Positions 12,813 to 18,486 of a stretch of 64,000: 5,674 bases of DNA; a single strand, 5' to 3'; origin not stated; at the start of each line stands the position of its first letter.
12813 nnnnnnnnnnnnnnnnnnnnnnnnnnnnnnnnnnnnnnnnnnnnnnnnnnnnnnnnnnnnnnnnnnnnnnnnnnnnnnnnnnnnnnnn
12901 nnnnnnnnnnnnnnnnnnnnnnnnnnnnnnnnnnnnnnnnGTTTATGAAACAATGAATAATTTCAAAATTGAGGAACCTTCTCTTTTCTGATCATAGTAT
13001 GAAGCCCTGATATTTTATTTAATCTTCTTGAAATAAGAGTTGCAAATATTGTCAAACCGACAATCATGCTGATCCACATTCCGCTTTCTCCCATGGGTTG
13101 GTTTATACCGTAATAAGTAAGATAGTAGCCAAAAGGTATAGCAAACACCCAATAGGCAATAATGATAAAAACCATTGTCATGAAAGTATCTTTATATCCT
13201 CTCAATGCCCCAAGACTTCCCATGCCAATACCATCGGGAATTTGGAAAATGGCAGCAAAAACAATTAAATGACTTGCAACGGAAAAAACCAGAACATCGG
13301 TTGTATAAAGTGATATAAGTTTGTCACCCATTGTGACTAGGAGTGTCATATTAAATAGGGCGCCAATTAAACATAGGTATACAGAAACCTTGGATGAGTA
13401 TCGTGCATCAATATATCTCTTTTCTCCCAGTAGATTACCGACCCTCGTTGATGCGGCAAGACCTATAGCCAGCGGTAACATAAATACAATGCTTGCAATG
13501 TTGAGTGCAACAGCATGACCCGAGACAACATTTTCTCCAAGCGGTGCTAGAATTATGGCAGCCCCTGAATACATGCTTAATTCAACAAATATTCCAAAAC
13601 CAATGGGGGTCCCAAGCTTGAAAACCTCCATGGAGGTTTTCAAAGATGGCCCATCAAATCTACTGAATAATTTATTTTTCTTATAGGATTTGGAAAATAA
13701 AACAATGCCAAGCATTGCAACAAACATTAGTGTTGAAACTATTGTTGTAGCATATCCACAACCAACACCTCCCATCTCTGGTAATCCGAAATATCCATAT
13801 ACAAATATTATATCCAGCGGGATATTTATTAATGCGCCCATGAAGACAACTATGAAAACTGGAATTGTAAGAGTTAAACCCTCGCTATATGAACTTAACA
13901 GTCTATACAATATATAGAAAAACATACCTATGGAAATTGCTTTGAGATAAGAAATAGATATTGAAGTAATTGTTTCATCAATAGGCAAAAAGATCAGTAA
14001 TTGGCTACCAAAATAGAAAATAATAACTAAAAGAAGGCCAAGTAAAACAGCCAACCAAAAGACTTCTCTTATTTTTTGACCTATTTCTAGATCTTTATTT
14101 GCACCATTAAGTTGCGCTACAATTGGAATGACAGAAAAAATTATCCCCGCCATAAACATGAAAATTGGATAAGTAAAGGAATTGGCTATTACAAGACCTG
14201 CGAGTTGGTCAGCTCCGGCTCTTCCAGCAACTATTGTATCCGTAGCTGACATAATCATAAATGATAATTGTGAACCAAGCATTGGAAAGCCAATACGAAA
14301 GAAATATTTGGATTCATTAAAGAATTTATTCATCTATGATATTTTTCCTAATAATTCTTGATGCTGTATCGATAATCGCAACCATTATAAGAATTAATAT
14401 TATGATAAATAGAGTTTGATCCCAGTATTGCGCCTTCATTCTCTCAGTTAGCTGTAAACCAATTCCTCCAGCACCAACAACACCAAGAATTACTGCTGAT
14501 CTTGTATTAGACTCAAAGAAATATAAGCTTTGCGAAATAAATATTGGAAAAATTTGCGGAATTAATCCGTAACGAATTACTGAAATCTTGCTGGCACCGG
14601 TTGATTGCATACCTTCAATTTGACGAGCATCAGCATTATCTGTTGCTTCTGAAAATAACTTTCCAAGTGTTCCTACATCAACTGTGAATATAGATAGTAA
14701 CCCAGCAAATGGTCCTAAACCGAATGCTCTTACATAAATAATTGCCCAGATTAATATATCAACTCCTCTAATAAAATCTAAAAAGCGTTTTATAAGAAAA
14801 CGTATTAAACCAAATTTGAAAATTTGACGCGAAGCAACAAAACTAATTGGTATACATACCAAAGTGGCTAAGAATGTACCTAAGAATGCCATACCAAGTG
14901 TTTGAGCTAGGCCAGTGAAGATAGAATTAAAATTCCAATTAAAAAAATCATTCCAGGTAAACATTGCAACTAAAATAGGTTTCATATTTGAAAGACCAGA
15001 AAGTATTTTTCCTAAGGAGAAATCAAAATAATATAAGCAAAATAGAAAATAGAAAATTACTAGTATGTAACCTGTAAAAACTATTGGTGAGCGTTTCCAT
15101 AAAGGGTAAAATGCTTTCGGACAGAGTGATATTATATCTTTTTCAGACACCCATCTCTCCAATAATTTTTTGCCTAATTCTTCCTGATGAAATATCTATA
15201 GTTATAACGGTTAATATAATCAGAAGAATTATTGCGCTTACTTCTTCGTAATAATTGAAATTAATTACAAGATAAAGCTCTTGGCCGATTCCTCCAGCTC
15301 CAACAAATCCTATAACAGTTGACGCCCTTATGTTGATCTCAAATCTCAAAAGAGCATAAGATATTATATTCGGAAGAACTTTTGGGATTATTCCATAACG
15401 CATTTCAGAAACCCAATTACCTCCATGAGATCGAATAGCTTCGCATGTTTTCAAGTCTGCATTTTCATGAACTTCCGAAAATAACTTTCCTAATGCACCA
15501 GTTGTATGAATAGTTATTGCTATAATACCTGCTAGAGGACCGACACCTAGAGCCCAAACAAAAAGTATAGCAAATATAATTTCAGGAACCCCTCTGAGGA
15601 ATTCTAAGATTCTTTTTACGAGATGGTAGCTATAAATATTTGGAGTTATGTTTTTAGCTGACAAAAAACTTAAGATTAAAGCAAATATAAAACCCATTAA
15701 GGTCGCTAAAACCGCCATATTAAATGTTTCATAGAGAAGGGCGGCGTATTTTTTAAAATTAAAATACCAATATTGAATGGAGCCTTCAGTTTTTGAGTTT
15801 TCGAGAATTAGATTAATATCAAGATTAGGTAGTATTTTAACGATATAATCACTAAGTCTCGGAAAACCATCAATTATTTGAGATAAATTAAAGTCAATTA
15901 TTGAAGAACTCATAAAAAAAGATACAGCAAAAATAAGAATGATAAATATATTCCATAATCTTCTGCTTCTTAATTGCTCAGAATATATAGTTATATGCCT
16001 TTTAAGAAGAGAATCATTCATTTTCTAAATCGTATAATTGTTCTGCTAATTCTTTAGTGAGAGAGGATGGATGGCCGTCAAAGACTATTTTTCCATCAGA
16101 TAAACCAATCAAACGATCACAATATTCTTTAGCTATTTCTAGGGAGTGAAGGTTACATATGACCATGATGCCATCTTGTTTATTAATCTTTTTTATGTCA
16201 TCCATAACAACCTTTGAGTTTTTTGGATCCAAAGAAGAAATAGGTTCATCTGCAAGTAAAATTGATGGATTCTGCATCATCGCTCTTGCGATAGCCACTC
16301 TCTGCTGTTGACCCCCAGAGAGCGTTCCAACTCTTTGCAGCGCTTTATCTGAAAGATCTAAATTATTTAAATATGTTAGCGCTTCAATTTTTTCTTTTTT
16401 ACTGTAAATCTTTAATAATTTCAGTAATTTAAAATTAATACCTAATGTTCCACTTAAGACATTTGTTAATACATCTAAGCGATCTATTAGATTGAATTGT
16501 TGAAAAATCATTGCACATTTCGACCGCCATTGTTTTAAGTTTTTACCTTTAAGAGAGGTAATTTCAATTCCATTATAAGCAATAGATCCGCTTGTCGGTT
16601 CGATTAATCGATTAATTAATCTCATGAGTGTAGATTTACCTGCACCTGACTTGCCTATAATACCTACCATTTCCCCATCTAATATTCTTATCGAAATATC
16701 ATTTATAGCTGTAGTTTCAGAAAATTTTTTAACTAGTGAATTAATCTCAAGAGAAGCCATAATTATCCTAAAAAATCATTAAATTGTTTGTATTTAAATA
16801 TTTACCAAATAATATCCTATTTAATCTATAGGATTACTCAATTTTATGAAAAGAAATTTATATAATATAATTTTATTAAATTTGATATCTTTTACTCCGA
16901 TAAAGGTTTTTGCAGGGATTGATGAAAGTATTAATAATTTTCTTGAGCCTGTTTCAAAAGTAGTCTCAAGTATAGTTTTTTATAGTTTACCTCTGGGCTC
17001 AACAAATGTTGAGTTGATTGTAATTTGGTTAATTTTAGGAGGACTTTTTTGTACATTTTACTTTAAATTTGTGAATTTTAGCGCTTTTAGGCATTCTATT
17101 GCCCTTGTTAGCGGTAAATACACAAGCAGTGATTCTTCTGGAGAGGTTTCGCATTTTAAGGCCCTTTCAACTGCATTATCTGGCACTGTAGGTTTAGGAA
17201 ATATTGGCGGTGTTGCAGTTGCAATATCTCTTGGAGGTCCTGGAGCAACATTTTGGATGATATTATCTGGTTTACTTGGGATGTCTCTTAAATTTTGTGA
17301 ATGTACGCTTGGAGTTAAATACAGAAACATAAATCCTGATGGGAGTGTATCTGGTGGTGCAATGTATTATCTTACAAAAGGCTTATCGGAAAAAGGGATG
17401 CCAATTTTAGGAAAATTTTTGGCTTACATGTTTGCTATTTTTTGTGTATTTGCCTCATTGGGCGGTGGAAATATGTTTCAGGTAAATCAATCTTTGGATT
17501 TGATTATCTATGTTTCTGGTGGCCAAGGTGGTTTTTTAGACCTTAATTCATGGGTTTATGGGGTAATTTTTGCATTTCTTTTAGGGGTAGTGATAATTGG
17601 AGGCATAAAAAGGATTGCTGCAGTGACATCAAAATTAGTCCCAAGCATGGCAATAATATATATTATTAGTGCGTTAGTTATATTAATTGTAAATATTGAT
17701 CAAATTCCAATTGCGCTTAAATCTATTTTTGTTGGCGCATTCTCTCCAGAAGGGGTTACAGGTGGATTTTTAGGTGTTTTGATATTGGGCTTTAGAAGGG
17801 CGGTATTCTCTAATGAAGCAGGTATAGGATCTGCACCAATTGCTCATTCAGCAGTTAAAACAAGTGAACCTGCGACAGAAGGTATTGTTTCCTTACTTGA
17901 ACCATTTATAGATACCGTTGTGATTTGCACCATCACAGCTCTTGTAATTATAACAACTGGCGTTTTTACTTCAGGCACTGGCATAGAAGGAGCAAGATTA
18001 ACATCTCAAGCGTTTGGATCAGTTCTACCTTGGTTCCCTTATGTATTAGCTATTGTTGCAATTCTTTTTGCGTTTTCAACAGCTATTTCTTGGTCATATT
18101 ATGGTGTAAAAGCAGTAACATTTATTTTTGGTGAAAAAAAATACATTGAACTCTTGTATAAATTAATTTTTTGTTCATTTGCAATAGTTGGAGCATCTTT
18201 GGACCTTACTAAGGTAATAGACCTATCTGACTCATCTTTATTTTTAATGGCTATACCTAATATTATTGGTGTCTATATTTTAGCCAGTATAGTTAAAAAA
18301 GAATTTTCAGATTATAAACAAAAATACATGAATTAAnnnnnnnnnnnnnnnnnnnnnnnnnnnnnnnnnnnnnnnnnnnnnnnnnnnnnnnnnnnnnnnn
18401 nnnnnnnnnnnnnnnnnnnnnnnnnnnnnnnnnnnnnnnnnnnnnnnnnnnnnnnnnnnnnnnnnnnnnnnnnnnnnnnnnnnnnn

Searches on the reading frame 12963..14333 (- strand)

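Call 6: search_protein_families(library=pfam, proteins=[window:12963-14333:-])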
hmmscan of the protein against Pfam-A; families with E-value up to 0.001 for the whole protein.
window:12963-14333:- (456 aa): 1 family
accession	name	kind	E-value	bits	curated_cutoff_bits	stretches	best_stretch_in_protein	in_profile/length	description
PF01554.23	MatE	-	2.4e-48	164.3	24.9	2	17-176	1-161/161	MatE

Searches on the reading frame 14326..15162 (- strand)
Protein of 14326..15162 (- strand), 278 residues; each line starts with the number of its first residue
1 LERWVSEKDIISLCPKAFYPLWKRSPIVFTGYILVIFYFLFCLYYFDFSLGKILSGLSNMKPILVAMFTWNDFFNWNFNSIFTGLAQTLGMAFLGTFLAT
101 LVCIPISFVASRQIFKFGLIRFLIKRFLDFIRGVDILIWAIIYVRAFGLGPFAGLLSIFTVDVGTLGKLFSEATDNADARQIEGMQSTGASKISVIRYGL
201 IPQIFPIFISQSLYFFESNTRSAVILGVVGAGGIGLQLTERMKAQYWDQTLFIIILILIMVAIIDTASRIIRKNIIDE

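Call 55: search_protein_families(library=pfam, proteins=[window:14326-15162:-], max_evalue=0.1)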
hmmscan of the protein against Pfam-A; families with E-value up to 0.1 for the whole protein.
window:14326-15162:- (278 aa): 2 families
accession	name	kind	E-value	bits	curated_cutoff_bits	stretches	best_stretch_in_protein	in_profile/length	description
PF00528.27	BPD_transp_1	-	3.6e-11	43.5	26.4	1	104-273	2-176/184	Binding-protein-dependent transport system inner membrane component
PF18898.5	DUF5654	-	0.063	13.7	23.8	1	64-112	19-70/71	Family of unknown function (DUF5654)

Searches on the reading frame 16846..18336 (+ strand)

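Call 42: search_protein_families(library=pfam, proteins=[window:16846-18336:+], max_evalue=0.00001)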
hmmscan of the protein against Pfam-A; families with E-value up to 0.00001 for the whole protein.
window:16846-18336:+ (496 aa): 1 family
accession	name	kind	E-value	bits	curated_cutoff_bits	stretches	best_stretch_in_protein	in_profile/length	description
PF01235.23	Na_Ala_symp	-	6.1e-123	411.4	24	1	94-493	6-382/392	Sodium:alanine symporter family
